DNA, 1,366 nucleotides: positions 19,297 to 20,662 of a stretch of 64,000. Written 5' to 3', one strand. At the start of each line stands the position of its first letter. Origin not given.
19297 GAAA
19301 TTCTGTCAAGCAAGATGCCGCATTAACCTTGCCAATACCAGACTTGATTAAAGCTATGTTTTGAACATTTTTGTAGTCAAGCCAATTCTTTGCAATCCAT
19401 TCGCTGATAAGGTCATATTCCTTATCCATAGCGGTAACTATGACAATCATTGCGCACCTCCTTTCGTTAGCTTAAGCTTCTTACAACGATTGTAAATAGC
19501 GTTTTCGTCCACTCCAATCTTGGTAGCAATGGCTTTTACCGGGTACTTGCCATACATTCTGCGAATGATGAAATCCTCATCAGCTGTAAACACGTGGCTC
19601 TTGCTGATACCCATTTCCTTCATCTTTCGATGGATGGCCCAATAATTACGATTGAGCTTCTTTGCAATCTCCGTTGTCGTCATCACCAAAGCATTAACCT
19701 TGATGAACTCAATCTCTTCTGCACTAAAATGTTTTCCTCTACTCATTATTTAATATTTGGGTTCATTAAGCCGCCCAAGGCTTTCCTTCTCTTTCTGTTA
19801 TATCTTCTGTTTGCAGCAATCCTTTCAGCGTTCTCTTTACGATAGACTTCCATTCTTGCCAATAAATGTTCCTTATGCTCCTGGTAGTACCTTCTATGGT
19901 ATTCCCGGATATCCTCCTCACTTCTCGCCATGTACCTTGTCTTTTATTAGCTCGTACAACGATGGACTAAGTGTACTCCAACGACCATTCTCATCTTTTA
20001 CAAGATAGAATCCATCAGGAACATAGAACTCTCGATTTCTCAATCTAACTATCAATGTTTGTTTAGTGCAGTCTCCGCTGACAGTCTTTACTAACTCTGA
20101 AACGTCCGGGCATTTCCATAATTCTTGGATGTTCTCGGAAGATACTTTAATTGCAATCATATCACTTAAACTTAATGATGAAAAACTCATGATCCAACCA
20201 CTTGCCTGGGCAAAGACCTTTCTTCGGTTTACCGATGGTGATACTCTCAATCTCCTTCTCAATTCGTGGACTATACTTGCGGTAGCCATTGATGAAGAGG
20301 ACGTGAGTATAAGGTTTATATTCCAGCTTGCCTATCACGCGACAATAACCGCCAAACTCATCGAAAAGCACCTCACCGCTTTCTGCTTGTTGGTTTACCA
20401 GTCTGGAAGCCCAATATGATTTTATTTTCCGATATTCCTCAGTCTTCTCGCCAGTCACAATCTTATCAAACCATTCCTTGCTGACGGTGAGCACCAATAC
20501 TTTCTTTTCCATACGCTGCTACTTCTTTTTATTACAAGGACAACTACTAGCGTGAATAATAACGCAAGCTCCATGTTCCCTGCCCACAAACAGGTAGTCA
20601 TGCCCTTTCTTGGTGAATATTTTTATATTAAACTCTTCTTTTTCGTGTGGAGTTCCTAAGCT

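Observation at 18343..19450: Phage-encoded complete SAH-to-homocysteine/AI-2 pathway (MtnN/Pfs plus LuxS)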

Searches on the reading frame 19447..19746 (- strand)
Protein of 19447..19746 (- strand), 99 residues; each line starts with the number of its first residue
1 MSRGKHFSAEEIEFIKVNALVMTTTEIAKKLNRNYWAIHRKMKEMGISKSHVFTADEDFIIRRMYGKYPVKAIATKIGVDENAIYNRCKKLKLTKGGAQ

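Call 3: search_protein_families(library=pfam, proteins=[window:19447-19746:-], max_evalue=0.01)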
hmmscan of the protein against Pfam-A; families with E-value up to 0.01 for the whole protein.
window:19447-19746:- (99 aa): 7 families
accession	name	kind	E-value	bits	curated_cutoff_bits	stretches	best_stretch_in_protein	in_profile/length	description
PF08279.18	HTH_11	-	0.00043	20.5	25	0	70-92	18-40/55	HTH domain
PF13384.12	HTH_23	-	0.00057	20.1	24.6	0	62-86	12-36/50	Homeodomain-like domain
PF04760.21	IF2_N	-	0.0018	18.5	25.3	0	25-57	7-40/53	Translation initiation factor IF-2, N-terminal region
PF13404.12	HTH_AsnC-type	-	0.0027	17.9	27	0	66-92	16-42/42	AsnC-type helix-turn-helix domain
PF13542.12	HTH_Tnp_ISL3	-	0.0029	17.5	27.4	0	57-89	17-48/51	Helix-turn-helix domain of transposase family ISL3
PF08281.18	Sigma70_r4_2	-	0.0044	17.1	25.7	0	61-87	20-46/54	Sigma-70, region 4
PF06056.18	Terminase_5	-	0.0065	16.8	20.3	0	67-90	13-36/58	Putative ATPase subunit of terminase (gpP-like)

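Call 5: search_protein_families(library=phrogs, proteins=[window:19447-19746:-], max_evalue=0.001)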
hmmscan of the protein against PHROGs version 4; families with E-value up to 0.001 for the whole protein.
window:19447-19746:- (99 aa): 2 families
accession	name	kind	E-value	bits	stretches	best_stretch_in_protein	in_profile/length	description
phrog_323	-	transcription regulation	3.4e-21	77.1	1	4-92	94-189/319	transcriptional regulator, D5-like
phrog_14101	-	transcription regulation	5.5e-08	34.3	0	5-43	5-43/103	transcriptional regulator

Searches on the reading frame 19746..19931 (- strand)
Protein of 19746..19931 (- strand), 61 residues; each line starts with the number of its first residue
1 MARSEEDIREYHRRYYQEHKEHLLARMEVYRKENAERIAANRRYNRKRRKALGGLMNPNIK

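Call 3: search_protein_families(library=pfam, proteins=[window:19746-19931:-], max_evalue=0.01)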
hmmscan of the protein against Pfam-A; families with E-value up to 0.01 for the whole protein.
window:19746-19931:- (61 aa): 0 families

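Call 5: search_protein_families(library=phrogs, proteins=[window:19746-19931:-], max_evalue=0.001)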
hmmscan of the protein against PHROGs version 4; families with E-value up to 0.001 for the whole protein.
window:19746-19931:- (61 aa): 1 family
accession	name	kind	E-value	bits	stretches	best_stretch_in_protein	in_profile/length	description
phrog_7091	-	DNA, RNA and nucleotide metabolism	1.2e-06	29.8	1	4-48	50-97/132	HNH endonuclease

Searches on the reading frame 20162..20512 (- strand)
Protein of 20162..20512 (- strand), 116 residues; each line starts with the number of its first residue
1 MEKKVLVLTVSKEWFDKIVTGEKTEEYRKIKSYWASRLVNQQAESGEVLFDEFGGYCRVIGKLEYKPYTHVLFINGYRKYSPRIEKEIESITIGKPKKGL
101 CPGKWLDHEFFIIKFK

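Call 3: search_protein_families(library=pfam, proteins=[window:20162-20512:-], max_evalue=0.01)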
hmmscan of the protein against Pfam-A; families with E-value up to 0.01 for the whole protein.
window:20162-20512:- (116 aa): 0 families

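Call 5: search_protein_families(library=phrogs, proteins=[window:20162-20512:-], max_evalue=0.001)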
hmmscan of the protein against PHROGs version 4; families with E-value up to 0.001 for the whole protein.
window:20162-20512:- (116 aa): 1 family
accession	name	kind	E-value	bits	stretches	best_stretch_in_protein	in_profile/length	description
phrog_625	-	unknown function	5.7e-18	66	1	4-95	2-71/98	-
